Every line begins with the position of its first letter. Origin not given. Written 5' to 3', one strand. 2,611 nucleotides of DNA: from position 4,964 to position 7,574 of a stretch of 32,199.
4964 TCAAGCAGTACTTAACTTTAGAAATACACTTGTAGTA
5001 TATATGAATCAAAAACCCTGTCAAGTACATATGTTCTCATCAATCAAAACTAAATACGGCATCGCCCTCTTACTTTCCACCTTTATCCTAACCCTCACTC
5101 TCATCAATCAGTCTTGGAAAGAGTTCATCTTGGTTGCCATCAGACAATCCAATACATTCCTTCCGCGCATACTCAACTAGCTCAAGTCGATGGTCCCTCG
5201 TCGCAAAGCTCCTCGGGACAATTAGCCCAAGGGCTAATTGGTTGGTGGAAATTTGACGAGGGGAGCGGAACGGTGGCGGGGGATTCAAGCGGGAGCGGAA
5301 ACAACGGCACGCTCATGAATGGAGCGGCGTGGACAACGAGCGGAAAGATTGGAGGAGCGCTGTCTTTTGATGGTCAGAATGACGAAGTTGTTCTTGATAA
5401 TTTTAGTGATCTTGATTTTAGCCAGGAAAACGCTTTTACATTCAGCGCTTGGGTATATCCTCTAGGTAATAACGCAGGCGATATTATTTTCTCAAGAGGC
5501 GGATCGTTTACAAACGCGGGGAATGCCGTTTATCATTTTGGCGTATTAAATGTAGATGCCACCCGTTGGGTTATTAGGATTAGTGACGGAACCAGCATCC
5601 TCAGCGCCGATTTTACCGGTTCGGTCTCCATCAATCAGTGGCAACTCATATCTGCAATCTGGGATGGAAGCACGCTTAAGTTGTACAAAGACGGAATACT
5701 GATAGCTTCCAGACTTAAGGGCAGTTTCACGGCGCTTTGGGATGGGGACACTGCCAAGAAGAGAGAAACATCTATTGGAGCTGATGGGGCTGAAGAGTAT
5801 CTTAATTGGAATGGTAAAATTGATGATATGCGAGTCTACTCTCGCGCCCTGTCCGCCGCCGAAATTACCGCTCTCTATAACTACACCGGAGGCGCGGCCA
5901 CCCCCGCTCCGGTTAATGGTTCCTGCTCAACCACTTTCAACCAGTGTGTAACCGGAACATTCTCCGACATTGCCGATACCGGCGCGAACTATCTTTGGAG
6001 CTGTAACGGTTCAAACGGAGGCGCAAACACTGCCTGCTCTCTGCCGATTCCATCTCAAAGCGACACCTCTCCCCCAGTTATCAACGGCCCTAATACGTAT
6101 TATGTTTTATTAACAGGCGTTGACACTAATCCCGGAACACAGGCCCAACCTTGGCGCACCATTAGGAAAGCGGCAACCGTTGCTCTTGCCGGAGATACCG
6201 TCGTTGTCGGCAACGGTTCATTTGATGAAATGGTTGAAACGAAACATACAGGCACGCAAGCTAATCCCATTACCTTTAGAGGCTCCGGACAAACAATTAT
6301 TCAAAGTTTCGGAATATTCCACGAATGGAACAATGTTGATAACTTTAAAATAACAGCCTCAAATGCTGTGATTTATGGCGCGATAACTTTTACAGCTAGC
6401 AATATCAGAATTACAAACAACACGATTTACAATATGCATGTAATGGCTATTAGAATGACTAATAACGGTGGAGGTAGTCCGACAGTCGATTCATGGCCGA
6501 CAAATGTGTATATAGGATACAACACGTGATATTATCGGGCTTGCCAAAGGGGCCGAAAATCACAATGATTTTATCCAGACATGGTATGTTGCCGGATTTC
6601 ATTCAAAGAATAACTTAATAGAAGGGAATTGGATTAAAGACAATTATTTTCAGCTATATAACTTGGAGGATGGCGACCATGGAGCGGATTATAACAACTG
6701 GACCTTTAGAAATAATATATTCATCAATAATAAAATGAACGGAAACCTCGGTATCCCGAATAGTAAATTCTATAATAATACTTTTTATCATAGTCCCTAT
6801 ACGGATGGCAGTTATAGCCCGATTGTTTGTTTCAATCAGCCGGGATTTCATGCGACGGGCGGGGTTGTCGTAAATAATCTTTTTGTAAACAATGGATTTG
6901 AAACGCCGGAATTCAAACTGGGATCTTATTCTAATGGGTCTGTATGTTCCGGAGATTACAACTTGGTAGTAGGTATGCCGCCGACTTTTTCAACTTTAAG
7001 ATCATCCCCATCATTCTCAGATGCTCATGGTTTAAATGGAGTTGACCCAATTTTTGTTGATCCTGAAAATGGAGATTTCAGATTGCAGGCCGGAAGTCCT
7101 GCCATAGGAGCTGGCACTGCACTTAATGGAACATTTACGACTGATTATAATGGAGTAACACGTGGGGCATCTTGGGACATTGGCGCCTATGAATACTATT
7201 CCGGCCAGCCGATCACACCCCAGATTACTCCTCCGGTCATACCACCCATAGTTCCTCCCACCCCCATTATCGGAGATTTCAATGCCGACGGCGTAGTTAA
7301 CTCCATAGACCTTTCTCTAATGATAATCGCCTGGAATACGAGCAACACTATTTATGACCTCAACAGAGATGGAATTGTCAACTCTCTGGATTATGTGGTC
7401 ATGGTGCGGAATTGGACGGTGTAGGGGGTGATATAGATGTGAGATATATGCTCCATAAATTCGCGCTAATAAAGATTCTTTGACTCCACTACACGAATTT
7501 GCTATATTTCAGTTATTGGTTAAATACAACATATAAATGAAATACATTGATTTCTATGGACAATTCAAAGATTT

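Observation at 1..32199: Whole-window architecture: co-oriented paralog/TA mosaic, with TA cassettes possibly stabilising a recombination-prone surface-protein locus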

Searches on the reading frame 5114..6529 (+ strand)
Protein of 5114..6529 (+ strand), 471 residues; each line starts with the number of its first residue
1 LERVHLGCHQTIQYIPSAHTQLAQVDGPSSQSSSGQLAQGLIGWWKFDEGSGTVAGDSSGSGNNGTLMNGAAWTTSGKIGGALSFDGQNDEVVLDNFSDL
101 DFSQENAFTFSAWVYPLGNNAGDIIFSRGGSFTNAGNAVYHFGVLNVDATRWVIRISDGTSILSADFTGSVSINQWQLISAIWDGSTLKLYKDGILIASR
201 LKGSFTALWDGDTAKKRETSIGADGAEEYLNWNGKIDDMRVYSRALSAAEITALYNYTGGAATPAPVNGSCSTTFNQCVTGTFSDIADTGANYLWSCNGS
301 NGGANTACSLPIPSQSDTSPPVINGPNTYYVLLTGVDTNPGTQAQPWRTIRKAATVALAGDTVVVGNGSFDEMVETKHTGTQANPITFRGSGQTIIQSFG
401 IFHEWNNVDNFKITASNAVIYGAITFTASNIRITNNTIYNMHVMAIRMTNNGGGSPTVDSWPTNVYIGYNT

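Call 6: search_protein_families(library=pfam, proteins=[window:5114-6529:+], max_evalue=0.01)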
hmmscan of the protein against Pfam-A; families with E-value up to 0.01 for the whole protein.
window:5114-6529:+ (471 aa): 3 families
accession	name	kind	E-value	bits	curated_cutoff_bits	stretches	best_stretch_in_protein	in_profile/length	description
PF13385.13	Laminin_G_3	-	6.4e-24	85.2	27.6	1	86-251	1-150/151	Concanavalin A-like lectin/glucanases superfamily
PF07602.17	DUF1565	-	3.6e-06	26.9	20.3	1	334-373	2-41/257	Protein of unknown function (DUF1565)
PF22842.2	Pel9A-like_beta_helix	-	0.00031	20.3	25.2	1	327-370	9-52/370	Pel9A-like, right handed beta helix region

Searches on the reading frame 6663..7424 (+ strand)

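Call 6: search_protein_families(library=pfam, proteins=[window:6663-7424:+], max_evalue=0.01)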
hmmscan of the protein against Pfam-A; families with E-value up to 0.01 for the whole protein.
window:6663-7424:+ (253 aa): 2 families
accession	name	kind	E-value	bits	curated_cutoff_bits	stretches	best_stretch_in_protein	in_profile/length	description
PF00404.24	Dockerin_1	-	1.7e-09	38.1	22.9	1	204-248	2-53/57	Dockerin type I domain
PF17161.10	DUF5123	-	9.6e-07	30.4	35.1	1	36-146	3-103/113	Domain of unknown function (DUF5123)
